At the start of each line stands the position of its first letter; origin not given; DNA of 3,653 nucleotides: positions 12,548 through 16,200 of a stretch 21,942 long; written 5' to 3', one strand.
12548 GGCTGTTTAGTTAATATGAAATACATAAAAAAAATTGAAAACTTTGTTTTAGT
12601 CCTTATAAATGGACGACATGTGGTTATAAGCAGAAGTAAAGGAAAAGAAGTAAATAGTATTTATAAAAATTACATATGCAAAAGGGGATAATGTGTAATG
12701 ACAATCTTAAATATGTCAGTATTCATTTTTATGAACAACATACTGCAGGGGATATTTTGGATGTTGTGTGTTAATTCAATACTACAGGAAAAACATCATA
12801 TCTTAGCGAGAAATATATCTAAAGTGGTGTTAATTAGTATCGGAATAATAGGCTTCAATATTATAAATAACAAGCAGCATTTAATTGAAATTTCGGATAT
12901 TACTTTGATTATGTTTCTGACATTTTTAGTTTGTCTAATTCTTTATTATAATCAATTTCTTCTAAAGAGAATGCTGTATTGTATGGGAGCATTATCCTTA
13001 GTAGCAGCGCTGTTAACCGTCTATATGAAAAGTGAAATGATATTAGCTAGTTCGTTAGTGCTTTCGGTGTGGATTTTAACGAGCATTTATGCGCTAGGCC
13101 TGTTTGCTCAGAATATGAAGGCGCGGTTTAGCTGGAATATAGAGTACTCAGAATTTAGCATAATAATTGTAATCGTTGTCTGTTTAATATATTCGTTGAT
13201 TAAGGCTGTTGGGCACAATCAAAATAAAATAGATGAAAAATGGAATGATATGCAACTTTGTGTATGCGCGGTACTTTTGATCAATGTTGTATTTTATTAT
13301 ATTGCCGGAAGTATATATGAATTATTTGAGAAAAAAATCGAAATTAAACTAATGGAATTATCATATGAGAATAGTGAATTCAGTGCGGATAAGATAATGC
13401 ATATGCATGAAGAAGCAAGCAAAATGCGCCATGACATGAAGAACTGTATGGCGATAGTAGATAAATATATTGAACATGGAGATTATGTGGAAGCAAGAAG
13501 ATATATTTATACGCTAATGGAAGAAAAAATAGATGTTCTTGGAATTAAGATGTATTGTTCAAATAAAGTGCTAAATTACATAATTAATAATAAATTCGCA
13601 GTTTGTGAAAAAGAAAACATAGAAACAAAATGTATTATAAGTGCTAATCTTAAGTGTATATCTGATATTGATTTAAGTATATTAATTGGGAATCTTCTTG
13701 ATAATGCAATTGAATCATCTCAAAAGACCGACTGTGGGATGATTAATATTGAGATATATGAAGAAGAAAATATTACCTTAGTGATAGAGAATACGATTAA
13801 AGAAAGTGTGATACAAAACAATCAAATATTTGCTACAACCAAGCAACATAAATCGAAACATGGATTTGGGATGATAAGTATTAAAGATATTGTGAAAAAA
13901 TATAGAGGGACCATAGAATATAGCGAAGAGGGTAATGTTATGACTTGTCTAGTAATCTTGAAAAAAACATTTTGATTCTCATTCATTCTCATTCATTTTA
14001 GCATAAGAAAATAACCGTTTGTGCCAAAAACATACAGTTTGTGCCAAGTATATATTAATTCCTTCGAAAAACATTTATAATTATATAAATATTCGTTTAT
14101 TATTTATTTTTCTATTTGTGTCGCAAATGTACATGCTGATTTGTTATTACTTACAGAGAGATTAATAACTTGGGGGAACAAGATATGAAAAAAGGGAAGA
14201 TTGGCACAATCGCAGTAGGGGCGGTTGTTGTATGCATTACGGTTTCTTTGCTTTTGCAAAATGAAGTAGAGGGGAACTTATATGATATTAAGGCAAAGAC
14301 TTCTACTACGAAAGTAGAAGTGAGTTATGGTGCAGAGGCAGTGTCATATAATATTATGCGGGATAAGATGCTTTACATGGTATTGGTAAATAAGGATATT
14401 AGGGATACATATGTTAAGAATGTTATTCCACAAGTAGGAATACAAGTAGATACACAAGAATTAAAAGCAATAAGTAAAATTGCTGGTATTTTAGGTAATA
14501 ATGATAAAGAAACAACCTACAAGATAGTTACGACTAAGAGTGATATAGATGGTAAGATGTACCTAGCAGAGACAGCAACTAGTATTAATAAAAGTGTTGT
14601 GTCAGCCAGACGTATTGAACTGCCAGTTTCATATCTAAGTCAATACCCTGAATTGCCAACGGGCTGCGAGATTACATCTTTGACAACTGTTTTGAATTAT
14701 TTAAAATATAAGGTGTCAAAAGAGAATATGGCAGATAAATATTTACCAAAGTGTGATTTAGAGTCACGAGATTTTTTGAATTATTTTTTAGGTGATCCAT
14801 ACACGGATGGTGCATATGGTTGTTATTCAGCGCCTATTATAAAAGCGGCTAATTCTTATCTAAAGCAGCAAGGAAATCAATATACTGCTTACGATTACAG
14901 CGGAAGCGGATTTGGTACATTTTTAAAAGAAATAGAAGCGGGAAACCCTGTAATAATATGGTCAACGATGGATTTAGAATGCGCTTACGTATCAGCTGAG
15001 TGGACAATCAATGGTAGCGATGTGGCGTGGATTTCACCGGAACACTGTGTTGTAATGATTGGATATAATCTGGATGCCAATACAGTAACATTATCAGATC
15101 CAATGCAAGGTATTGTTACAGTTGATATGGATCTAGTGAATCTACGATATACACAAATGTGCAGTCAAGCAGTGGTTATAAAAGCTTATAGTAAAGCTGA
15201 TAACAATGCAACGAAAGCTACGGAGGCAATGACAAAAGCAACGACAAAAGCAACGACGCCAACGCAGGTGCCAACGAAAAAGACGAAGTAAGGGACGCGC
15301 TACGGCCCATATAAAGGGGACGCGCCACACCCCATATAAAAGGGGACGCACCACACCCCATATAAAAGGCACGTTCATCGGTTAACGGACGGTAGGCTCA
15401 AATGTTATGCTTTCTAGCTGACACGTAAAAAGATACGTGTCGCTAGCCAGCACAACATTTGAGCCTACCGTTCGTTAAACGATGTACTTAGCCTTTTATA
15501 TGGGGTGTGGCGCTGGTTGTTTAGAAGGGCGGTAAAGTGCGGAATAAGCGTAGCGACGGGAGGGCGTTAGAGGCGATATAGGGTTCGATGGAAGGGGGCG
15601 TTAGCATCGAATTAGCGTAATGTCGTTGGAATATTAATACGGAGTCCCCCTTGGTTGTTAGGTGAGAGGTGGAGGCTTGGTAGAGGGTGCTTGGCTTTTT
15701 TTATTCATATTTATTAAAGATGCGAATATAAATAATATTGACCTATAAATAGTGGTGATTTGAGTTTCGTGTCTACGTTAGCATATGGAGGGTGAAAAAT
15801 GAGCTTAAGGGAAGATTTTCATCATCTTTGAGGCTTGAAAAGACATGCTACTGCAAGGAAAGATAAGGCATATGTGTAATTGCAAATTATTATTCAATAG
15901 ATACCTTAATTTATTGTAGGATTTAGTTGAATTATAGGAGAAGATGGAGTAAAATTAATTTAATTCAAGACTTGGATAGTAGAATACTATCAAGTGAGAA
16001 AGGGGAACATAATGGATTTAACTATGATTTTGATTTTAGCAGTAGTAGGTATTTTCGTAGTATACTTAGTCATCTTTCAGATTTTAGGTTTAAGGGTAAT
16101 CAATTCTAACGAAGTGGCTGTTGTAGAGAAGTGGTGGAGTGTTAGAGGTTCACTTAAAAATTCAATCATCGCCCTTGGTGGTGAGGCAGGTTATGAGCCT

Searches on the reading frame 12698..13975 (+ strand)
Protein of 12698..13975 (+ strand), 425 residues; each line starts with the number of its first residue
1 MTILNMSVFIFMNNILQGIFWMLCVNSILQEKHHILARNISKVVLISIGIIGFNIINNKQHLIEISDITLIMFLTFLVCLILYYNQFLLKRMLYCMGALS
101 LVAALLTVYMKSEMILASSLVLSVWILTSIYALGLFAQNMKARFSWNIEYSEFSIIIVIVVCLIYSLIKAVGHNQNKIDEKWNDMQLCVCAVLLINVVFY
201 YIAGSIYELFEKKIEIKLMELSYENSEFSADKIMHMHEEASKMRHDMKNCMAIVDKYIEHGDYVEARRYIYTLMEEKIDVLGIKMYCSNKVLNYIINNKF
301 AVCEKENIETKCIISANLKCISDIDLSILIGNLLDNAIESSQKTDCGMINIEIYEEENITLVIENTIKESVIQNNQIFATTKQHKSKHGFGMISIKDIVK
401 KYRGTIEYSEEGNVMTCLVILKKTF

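Call 3: search_protein_families(library=pfam, proteins=[window:12698-13975:+], max_evalue=0.01)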
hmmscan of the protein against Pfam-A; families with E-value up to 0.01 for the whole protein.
window:12698-13975:+ (425 aa): 2 families
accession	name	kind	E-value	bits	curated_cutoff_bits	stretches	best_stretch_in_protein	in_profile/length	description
PF14501.12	HATPase_c_5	-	4.4e-19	68.7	22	1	321-420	1-100/102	GHKL domain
PF02518.31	HATPase_c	-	7e-09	36.5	26.4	1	325-416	5-104/111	Histidine kinase-, DNA gyrase B-, and HSP90-like ATPase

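Call 4: search_protein_families(library=ncbifam, proteins=[window:12698-13975:+], max_evalue=0.01)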
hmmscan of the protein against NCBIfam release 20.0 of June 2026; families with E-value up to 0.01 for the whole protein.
window:12698-13975:+ (425 aa): 4 families
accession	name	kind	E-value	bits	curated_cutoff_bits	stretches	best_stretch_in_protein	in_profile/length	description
NF046015.1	HisKinAgrCStaph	equivalog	4e-12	46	500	1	16-401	4-395/414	quorum-sensing sensor histidine kinase AgrC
NF011627.0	PRK15053.1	equivalog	3.5e-06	25.9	656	1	242-416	344-531/552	sensor histidine kinase DpiB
NF008298.1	PRK11086.1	subfamily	3.5e-05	22.5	520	1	244-420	337-521/529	DcuS/MalK family sensor histidine kinase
NF003746.0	PRK05346.1-1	equivalog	0.0049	16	337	1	155-233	14-92/264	Na(+)-translocating NADH-quinone reductase subunit C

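Call 30: find_homologous_proteins(query=window:12698-13972:+, max_evalue=0.00001)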
Query window:12698-13972:+ (425 aa): 74 proteins with E <= 0.00001 among 5893 candidates.
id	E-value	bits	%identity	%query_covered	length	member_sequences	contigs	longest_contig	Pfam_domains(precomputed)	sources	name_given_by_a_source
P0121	1.1e-266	902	99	100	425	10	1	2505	PF02518.32,PF14501.13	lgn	-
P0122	4.4e-198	676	74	100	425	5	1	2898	PF02518.32,PF14501.13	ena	-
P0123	6.8e-168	577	63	100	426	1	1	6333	PF02518.32,PF14501.13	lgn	-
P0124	4.0e-166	571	63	99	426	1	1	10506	PF02518.32,PF14501.13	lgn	-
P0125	1.5e-120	421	49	97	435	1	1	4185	PF02518.32,PF14501.13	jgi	-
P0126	2.5e-120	420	50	98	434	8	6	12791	PF02518.32,PF14501.13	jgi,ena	-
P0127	3.8e-77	278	35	98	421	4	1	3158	PF02518.32,PF14501.13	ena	-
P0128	5.2e-72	261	53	52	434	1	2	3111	PF02518.32,PF14501.13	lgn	-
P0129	7.0e-71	257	51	55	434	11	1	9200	PF02518.32,PF14501.13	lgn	-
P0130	6.8e-60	221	45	52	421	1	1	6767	PF14501.13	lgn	-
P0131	1.4e-55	207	33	98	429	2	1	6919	PF14501.13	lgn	-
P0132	7.7e-50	188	42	52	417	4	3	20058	PF14501.13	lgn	-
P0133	5.7e-38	149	38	57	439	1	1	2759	PF02518.32,PF14501.13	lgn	-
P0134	3.2e-37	147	38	57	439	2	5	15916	PF02518.32,PF14501.13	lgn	-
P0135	9.7e-37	145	38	55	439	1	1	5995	PF02518.32,PF14501.13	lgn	-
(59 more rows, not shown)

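Call 31: find_encoding_contigs(protein=P0124, flank=10000, max_places=3)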
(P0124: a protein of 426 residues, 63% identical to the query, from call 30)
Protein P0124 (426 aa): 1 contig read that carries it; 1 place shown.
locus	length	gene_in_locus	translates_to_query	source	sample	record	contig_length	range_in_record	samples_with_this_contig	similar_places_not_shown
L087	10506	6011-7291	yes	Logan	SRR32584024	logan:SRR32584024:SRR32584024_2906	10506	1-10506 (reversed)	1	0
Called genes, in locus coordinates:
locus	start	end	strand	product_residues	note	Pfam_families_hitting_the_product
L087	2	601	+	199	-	?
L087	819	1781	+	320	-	PF01408:GFO_IDH_MocA, PF22725:GFO_IDH_MocA_C3, PF02894:GFO_IDH_MocA_C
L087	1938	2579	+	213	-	PF00440:TetR_N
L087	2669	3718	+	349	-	PF00005:ABC_tran, PF13304:AAA_21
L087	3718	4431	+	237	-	PF12730:ABC2_membrane_4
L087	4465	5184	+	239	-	PF12730:ABC2_membrane_4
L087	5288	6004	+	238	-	PF00072:Response_reg, PF04397:LytTR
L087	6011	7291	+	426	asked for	PF02518:HATPase_c (weak), PF14501:HATPase_c_5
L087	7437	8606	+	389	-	PF13529:Peptidase_C39_2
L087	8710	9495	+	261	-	PF13529:Peptidase_C39_2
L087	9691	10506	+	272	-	?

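Call 32: find_encoding_contigs(protein=P0126, flank=10000, max_places=4)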
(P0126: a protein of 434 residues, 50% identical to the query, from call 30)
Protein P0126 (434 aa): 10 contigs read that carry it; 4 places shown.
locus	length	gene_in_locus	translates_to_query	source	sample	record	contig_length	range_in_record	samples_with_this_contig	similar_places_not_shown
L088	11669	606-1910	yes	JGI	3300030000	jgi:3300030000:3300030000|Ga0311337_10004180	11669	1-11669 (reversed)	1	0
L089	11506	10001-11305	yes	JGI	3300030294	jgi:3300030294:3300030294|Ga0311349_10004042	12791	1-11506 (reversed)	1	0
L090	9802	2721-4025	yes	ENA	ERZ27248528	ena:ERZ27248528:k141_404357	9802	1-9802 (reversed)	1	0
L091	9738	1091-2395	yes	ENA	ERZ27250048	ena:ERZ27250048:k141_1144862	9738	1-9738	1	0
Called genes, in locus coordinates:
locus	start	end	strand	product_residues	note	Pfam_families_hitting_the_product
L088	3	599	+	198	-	?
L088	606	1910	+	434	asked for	PF02518:HATPase_c (weak), PF14501:HATPase_c_5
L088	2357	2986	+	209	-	-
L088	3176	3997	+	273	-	-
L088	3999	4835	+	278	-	-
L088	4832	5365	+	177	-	PF16431:DUF5028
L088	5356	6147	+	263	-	-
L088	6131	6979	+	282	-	-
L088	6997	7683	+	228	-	PF00005:ABC_tran, PF13304:AAA_21 (faint)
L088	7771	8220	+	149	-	PF04463:2-thiour_desulf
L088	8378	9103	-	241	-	PF06283:ThuA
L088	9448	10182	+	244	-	PF00756:Esterase, PF00326:Peptidase_S9 (weak)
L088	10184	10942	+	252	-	PF00756:Esterase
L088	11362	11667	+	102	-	?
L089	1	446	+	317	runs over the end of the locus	PF00583:Acetyltransf_1, PF13527:Acetyltransf_9, PF13673:Acetyltransf_10 (weak), PF13508:Acetyltransf_7 (weak)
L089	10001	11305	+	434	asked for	PF02518:HATPase_c (weak), PF14501:HATPase_c_5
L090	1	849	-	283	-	?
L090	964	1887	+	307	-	PF02311:AraC_binding, PF12833:HTH_18, PF00165:HTH_AraC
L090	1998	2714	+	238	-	PF00072:Response_reg, PF04397:LytTR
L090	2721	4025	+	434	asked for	PF02518:HATPase_c (weak), PF14501:HATPase_c_5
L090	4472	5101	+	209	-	-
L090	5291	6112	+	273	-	-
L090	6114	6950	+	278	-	-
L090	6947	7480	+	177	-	PF16431:DUF5028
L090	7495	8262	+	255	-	-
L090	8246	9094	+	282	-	-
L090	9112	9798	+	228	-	PF00005:ABC_tran, PF13304:AAA_21 (faint)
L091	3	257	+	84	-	?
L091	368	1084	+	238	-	PF00072:Response_reg, PF04397:LytTR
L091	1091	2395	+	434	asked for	PF02518:HATPase_c (weak), PF14501:HATPase_c_5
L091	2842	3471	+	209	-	-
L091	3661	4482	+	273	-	-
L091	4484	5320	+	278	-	-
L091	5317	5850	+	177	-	PF16431:DUF5028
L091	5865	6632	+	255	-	-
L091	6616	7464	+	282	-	-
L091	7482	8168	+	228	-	PF00005:ABC_tran, PF13304:AAA_21 (faint)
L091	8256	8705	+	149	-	PF04463:2-thiour_desulf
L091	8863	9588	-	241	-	PF06283:ThuA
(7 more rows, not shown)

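Call 33: find_encoding_contigs(protein=P0123, flank=10000, max_places=3)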
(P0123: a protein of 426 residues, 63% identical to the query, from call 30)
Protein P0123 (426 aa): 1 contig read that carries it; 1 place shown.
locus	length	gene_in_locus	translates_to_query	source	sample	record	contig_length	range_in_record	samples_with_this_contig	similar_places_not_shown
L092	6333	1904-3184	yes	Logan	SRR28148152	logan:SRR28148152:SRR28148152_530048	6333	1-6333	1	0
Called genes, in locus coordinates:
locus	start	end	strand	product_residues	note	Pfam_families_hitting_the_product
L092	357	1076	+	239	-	PF12730:ABC2_membrane_4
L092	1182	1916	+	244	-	PF00072:Response_reg, PF04397:LytTR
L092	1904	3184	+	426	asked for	PF02518:HATPase_c (weak), PF14501:HATPase_c_5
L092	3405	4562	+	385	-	PF13529:Peptidase_C39_2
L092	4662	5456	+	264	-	PF13529:Peptidase_C39_2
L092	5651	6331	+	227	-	?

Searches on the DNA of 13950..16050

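Call 61: search_rna_families(source=window, start=13950, end=16050, threshold=evalue, max_evalue=1)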
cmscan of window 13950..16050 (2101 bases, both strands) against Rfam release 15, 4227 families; matches with E-value up to 1: 1.
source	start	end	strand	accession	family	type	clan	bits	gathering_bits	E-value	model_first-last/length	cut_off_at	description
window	15384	15475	-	RF03689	mir-5892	Gene; miRNA;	-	24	82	0.087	12-79/90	no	mir-5892 microRNA precursor family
